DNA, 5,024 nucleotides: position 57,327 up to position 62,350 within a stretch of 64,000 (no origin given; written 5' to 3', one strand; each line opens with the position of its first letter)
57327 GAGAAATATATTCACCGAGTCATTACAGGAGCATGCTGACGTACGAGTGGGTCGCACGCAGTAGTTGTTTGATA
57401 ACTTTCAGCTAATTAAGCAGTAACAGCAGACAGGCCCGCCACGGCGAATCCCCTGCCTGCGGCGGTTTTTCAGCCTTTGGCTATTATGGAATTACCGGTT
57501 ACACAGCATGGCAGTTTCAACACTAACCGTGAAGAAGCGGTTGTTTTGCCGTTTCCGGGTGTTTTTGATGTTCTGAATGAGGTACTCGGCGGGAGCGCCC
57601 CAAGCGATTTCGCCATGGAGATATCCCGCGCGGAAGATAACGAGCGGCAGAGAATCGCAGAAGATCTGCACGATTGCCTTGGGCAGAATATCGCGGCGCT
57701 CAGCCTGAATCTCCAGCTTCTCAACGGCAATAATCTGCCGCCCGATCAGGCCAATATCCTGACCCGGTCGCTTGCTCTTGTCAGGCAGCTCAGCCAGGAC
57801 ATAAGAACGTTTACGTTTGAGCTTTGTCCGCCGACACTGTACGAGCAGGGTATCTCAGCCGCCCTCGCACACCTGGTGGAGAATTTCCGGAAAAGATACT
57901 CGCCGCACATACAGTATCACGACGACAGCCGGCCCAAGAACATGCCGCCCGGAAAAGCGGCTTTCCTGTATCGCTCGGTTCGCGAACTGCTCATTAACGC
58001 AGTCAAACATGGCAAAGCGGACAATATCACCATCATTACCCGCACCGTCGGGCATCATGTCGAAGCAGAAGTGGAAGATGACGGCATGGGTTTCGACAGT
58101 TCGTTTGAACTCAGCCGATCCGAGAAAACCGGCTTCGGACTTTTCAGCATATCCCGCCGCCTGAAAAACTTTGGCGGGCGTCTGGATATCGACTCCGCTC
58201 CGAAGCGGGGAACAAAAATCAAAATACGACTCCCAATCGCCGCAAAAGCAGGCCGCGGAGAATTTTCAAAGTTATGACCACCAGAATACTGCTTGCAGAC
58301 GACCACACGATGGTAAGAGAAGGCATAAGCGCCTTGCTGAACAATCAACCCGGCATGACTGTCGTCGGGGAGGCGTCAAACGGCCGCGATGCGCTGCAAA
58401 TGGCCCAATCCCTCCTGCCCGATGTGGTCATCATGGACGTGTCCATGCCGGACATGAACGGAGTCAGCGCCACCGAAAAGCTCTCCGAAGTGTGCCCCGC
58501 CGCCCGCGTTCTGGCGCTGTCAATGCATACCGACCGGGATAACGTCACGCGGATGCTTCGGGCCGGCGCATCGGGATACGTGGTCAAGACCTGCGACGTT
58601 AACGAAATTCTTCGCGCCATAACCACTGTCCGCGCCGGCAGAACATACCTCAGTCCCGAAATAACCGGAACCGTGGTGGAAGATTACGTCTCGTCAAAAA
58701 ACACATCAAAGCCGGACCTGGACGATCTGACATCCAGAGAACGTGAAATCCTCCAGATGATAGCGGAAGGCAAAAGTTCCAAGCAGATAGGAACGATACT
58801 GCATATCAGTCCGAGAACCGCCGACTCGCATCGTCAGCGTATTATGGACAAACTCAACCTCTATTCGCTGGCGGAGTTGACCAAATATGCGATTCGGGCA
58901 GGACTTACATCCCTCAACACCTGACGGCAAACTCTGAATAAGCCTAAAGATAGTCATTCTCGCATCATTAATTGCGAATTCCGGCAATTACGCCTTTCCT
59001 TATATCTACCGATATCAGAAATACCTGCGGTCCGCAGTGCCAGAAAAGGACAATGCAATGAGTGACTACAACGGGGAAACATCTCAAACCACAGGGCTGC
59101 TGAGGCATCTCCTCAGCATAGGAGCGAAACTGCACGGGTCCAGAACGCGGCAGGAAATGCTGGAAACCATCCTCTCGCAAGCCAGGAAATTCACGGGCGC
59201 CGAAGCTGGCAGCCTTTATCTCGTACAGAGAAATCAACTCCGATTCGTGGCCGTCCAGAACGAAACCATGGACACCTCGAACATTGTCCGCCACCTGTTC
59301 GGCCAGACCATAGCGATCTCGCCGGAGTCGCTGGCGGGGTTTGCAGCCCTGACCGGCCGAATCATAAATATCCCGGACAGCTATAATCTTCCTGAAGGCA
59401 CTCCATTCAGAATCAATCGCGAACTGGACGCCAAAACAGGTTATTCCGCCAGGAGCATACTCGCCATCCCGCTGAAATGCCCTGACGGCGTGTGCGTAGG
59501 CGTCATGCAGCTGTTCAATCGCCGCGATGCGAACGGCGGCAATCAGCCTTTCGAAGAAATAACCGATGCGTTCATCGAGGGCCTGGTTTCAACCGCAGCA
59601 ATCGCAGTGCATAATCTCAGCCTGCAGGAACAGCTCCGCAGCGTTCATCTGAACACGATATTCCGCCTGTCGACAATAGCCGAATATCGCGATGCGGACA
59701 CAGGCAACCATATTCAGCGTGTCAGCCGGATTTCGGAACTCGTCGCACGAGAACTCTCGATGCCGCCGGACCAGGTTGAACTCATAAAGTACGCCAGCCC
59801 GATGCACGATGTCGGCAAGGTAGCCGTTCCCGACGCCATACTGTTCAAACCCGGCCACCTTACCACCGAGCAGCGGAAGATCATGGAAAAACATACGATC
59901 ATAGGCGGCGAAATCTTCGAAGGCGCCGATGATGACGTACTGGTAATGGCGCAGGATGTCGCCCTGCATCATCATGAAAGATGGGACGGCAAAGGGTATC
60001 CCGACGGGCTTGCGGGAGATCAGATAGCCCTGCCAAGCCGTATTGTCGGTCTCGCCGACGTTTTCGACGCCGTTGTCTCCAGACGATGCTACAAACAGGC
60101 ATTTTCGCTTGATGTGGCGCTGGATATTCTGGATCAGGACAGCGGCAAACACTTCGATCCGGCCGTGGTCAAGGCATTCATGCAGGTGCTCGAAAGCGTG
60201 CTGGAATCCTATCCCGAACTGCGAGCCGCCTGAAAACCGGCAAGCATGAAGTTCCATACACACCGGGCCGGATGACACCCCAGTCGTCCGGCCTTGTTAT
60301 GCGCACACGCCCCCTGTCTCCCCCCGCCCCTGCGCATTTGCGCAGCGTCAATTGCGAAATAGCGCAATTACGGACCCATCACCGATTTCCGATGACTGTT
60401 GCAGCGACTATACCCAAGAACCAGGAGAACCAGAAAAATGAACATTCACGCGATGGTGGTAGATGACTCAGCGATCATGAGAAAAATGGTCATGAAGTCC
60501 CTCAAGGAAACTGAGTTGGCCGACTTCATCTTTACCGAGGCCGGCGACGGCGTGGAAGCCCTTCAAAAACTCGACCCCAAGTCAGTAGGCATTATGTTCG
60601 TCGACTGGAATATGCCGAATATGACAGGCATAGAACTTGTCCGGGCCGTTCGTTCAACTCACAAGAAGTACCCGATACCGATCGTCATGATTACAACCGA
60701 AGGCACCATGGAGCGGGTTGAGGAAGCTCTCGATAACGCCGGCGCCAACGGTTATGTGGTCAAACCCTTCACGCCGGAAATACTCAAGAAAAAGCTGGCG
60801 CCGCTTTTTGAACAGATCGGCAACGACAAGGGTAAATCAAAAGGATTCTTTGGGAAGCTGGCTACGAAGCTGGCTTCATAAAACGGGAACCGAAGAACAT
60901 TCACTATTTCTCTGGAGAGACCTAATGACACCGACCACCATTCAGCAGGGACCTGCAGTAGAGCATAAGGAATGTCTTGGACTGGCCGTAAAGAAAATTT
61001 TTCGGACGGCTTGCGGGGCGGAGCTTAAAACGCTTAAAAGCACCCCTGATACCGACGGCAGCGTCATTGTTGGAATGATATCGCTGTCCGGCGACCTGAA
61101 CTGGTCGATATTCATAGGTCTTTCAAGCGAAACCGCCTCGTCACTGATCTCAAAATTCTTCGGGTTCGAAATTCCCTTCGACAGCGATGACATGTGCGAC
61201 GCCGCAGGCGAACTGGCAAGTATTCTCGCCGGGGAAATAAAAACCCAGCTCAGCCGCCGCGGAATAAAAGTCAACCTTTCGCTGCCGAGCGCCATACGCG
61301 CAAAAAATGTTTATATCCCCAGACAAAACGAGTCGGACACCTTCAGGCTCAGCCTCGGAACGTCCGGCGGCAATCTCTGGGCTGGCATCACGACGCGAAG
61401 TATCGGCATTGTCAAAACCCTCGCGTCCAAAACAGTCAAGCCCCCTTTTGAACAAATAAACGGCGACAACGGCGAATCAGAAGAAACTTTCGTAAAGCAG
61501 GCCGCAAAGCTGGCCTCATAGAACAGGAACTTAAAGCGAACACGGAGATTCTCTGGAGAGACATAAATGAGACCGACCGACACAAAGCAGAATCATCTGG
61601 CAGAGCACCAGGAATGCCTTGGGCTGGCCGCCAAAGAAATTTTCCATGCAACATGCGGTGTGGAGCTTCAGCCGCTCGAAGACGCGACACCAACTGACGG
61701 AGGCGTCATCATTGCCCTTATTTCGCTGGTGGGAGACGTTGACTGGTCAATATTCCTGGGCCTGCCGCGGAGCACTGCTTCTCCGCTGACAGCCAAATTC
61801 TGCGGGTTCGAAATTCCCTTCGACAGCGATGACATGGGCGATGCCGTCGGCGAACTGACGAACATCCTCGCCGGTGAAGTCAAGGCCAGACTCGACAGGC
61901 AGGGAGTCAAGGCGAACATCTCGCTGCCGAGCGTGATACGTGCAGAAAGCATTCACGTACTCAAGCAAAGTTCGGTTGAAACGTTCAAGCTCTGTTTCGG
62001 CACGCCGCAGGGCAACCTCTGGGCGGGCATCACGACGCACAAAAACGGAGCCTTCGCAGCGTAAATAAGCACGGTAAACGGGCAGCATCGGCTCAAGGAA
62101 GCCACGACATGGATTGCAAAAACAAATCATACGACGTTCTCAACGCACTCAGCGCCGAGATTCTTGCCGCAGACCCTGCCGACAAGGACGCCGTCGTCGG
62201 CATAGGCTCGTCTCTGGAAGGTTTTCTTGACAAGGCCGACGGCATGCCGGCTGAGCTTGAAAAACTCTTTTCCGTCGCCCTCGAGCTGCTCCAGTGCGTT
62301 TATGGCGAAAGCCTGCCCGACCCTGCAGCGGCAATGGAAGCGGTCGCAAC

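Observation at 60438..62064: The CheY tail was copied onto CheX1 by a tandem duplication whose junction is still visible as a ~135-bp direct repeat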

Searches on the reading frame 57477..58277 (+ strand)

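Call 72: search_protein_families(library=pfam, proteins=[window:57477-58277:+], max_evalue=0.001)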
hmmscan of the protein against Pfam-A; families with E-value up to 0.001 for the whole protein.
window:57477-58277:+ (266 aa): 3 families
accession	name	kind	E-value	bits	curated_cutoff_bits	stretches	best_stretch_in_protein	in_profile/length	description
PF02518.31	HATPase_c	-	1.1e-15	58.5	26.4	1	160-254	2-109/111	Histidine kinase-, DNA gyrase B-, and HSP90-like ATPase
PF07730.19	HisKA_3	-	4.4e-11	43.6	24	1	56-120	1-67/68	Histidine kinase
PF13581.12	HATPase_c_2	-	0.00061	20.2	27.4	0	167-225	35-105/127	Histidine kinase-like ATPase domain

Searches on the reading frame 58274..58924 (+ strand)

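Call 72: search_protein_families(library=pfam, proteins=[window:58274-58924:+], max_evalue=0.001)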
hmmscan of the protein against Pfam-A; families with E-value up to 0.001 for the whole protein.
window:58274-58924:+ (216 aa): 5 families
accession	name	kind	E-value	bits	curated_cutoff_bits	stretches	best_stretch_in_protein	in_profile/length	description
PF00072.30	Response_reg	-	1.6e-28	99.5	30.2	1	5-116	1-110/111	Response regulator receiver domain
PF00196.25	GerE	-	1.4e-19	69.9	23.5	1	151-206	2-57/57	Bacterial regulatory proteins, luxR family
PF08281.18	Sigma70_r4_2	-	7.9e-08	32.3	25.7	1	150-194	9-54/54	Sigma-70, region 4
PF04545.22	Sigma70_r4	-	0.00018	21.4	24.1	1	149-194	2-48/50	Sigma-70, region 4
PF13384.12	HTH_23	-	0.00058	20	24.6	0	157-189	8-40/50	Homeodomain-like domain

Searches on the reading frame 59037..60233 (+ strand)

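Call 72: search_protein_families(library=pfam, proteins=[window:59037-60233:+], max_evalue=0.001)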
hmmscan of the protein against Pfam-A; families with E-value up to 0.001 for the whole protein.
window:59037-60233:+ (398 aa): 5 families
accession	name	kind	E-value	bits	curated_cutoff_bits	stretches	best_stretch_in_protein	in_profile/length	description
PF13487.12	HD_5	-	3e-35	121.9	27.2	1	212-377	4-170/170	HD domain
PF01966.28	HD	-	2.7e-16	60.3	22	1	223-345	2-115/116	HD domain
PF01590.32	GAF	-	1e-12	49.2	22.4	1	38-191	2-133/133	GAF domain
PF13185.12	GAF_2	-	4.2e-08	33.9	28.6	1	36-192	2-136/136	GAF domain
PF13492.12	GAF_3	-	3.5e-07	31.1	27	1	39-193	3-129/129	GAF domain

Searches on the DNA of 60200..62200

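Call 69: search_rna_families(source=window, start=60200, end=62200, threshold=evalue, max_evalue=1)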
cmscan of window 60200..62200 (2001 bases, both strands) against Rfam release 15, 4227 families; matches with E-value up to 1: 0.
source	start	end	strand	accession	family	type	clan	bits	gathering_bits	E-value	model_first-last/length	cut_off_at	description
